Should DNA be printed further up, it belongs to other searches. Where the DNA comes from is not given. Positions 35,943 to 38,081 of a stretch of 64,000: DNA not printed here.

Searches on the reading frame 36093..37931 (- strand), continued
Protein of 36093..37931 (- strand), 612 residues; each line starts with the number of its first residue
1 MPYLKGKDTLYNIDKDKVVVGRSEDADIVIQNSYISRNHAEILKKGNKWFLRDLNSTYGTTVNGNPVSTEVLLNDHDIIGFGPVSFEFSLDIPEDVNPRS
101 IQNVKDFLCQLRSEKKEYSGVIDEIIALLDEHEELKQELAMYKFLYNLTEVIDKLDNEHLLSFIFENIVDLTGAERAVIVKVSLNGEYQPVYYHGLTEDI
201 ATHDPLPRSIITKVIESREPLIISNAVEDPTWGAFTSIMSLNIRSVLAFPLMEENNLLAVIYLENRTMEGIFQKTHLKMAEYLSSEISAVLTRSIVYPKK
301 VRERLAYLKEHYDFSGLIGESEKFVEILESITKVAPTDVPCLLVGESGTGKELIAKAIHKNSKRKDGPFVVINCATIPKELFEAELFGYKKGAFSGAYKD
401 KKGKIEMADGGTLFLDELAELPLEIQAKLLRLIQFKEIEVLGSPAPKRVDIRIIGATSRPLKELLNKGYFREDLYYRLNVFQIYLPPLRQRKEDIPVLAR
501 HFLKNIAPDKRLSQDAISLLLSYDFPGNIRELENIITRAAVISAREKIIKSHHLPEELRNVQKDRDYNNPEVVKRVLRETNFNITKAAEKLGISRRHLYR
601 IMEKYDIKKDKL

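Call 19: find_encoding_contigs(protein=P0003, flank=10000, max_places=3)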
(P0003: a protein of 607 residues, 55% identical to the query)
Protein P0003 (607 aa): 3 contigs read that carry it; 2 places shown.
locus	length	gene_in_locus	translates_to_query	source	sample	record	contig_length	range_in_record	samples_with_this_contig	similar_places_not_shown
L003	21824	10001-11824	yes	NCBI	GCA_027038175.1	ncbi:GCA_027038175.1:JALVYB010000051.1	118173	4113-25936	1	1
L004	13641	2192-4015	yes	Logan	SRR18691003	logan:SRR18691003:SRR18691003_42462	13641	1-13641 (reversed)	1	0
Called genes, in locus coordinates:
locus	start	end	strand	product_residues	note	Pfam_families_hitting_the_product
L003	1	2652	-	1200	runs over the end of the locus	PF00515:TPR_1 (faint), PF13181:TPR_8 (faint), PF13401:AAA_22 (faint), PF12862:ANAPC5 (faint), PF07719:TPR_2 (faint), PF13176:TPR_7 (faint), PF13424:TPR_12, PF13424:TPR_12, +3 more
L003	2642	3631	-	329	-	PF13480:Acetyltransf_6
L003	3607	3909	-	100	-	PF03330:DPBB_1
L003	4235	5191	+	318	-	-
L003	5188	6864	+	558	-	PF23914:TPR_CcmH_CycH (faint), PF25062:ARM_TT21_N (faint), PF13432:TPR_16 (faint), PF13424:TPR_12 (faint), PF14559:TPR_19 (faint), PF13428:TPR_14 (faint), PF07719:TPR_2 (weak), PF13181:TPR_8 (weak), +2 more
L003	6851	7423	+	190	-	PF01121:CoaE, PF13238:AAA_18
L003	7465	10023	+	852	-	PF00069:Pkinase, PF01163:RIO1 (faint), PF01636:APH (faint), PF03109:ABC1 (weak), PF07714:PK_Tyr_Ser-Thr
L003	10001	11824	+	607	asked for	PF00498:FHA, PF16697:Yop-YscD_cpl, PF01590:GAF, PF13185:GAF_2, PF00158:Sigma54_activat, PF14532:Sigma54_activ_2, PF07728:AAA_5, PF25601:AAA_lid_14, +3 more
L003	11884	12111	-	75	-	-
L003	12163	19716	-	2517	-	PF01839:FG-GAP (faint), PF23743:Beta-prop_BBS7 (faint), PF13517:FG-GAP_3 (weak)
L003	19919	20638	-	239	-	PF01008:IF-2B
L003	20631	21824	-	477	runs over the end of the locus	PF01425:Amidase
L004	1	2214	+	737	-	?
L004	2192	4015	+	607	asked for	PF00498:FHA, PF16697:Yop-YscD_cpl, PF01590:GAF, PF13185:GAF_2, PF00158:Sigma54_activat, PF14532:Sigma54_activ_2, PF07728:AAA_5, PF25601:AAA_lid_14, +3 more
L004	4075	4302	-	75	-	-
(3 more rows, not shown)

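Call 20: find_encoding_contigs(protein=P0005, flank=10000, max_places=3)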
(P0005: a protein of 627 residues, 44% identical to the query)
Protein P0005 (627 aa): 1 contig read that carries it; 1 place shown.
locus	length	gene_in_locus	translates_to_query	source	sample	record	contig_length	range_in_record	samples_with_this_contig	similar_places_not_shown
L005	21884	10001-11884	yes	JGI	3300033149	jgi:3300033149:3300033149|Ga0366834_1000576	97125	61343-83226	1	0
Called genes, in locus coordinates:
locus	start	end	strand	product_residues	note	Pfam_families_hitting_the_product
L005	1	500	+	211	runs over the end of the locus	-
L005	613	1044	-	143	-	PF00990:GGDEF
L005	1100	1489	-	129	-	-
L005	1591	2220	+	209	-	PF13489:Methyltransf_23, PF08241:Methyltransf_11, PF08242:Methyltransf_12 (weak), PF13649:Methyltransf_25, PF01209:Ubie_methyltran (weak)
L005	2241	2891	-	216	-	PF07853:DUF1648, PF13630:SdpI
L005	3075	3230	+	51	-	-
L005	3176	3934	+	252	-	PF04055:Radical_SAM, PF16199:Radical_SAM_C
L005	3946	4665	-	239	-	PF00106:adh_short, PF13561:adh_short_C2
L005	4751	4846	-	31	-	PF01206:TusA (weak)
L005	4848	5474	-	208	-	PF06971:Put_DNA-bind_N, PF01408:GFO_IDH_MocA (faint), PF02629:CoA_binding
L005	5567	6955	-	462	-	PF00989:PAS, PF08448:PAS_4 (faint), PF13188:PAS_8 (faint), PF13426:PAS_9 (weak), PF08447:PAS_3, PF13487:HD_5, PF01966:HD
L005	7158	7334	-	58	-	-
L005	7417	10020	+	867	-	PF00069:Pkinase, PF01636:APH (faint), PF07714:PK_Tyr_Ser-Thr, PF14531:Kinase-like (faint), PF01163:RIO1 (weak), PF03109:ABC1, PF07719:TPR_2 (faint), PF00515:TPR_1 (faint), +1 more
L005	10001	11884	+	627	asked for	PF00498:FHA, PF16697:Yop-YscD_cpl, PF01590:GAF (weak), PF13185:GAF_2, PF00158:Sigma54_activat, PF14532:Sigma54_activ_2, PF25601:AAA_lid_14, PF02954:HTH_8, +1 more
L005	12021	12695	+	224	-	PF24517:CBM96, PF00688:TGFb_propeptide (weak)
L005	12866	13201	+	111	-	-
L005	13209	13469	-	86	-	PF13683:rve_3, PF13333:rve_2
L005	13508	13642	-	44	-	-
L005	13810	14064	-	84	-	PF01527:HTH_Tnp_1, PF13022:HTH_Tnp_1_2 (weak), PF13384:HTH_23, PF13551:HTH_29 (weak), PF13518:HTH_28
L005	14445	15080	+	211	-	-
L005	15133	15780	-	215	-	PF00085:Thioredoxin (faint), PF14595:Thioredoxin_9 (faint), PF00462:Glutaredoxin (faint), PF13098:Thioredoxin_2 (faint), PF23357:DUF7088 (faint), PF13192:Thioredoxin_3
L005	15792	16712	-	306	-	PF02445:NadA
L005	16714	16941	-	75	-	PF01206:TusA (weak)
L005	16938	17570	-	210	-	PF01592:NifU_N, PF01883:FeS_assembly_P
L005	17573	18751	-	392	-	PF00266:Aminotran_5, PF06838:Met_gamma_lyase (weak)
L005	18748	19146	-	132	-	PF02082:Rrf2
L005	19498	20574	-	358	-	PF05559:DUF763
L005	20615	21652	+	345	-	PF02463:SMC_N, PF13175:AAA_15, PF13476:AAA_23, PF13304:AAA_21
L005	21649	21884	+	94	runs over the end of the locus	PF05258:DciA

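Call 22: find_encoding_contigs(protein=P0002, flank=10000, max_places=3)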
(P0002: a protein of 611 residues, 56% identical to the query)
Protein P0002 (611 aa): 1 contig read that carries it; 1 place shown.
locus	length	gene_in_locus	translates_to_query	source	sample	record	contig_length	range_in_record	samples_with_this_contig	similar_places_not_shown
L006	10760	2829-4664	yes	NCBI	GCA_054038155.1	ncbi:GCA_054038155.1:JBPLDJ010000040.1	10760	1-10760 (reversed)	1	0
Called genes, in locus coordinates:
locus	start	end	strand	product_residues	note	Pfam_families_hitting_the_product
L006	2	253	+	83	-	?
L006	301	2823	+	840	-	PF00069:Pkinase, PF07714:PK_Tyr_Ser-Thr, PF03109:ABC1 (weak)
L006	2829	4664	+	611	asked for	PF00498:FHA, PF16697:Yop-YscD_cpl, PF01590:GAF, PF13185:GAF_2, PF00158:Sigma54_activat, PF14532:Sigma54_activ_2, PF25601:AAA_lid_14, PF02954:HTH_8, +1 more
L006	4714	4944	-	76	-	-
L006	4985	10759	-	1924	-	?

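Call 23: find_encoding_contigs(protein=P0004, flank=10000, max_places=3)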
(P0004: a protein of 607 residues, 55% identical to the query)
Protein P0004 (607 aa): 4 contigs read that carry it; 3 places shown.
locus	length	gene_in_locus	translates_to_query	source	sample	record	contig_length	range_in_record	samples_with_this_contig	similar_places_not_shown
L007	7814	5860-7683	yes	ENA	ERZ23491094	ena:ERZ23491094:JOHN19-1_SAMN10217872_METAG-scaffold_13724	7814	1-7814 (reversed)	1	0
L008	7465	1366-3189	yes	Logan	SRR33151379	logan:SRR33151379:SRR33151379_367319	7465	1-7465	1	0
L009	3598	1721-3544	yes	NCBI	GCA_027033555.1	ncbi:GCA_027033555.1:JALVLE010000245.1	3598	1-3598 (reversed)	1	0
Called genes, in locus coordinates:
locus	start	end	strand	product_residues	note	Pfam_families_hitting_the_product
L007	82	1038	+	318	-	-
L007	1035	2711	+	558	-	PF13428:TPR_14 (faint), PF22860:DUF7017 (faint), PF25064:ARM_TT21_5th (faint), PF07719:TPR_2 (faint), PF13181:TPR_8 (faint), PF12895:ANAPC3 (faint), PF14559:TPR_19 (faint), PF00515:TPR_1 (faint), +2 more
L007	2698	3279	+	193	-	PF01121:CoaE, PF13401:AAA_22 (weak), PF13479:AAA_24 (weak), PF13671:AAA_33 (weak), PF20720:nSTAND3 (weak), PF01712:dNK (faint), PF13238:AAA_18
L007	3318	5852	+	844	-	PF00069:Pkinase, PF01636:APH (faint), PF07714:PK_Tyr_Ser-Thr, PF03109:ABC1 (weak), PF14531:Kinase-like (weak)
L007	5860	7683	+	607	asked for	PF00498:FHA, PF16697:Yop-YscD_cpl, PF01590:GAF, PF13185:GAF_2, PF00158:Sigma54_activat, PF14532:Sigma54_activ_2, PF25601:AAA_lid_14, PF02954:HTH_8, +1 more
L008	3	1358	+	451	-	?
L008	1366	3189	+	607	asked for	PF00498:FHA, PF16697:Yop-YscD_cpl, PF01590:GAF, PF13185:GAF_2, PF00158:Sigma54_activat, PF14532:Sigma54_activ_2, PF25601:AAA_lid_14, PF02954:HTH_8, +1 more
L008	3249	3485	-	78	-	-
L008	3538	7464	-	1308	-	?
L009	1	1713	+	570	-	?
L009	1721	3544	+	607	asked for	PF00498:FHA, PF16697:Yop-YscD_cpl, PF01590:GAF, PF13185:GAF_2, PF00158:Sigma54_activat, PF14532:Sigma54_activ_2, PF25601:AAA_lid_14, PF02954:HTH_8, +1 more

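Call 42: search_protein_families(library=pfam, proteins=[L005:12021-12695:+, L005:12866-13201:+, L005:14445-15080:+], max_evalue=0.01)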
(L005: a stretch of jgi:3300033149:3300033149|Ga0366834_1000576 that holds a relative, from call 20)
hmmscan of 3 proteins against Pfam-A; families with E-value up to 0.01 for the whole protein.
L005:12021-12695:+ (224 aa): 2 families
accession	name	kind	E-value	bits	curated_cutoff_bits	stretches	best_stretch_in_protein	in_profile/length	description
PF24517.2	CBM96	-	2.6e-16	60.3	26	1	32-190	5-136/164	Carbohydrate-binding module family 96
PF00688.24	TGFb_propeptide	-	1.3e-06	28.7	25.8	1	89-192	112-208/242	TGF-beta propeptide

L005:12866-13201:+ (111 aa): 0 families

L005:14445-15080:+ (211 aa): 0 families
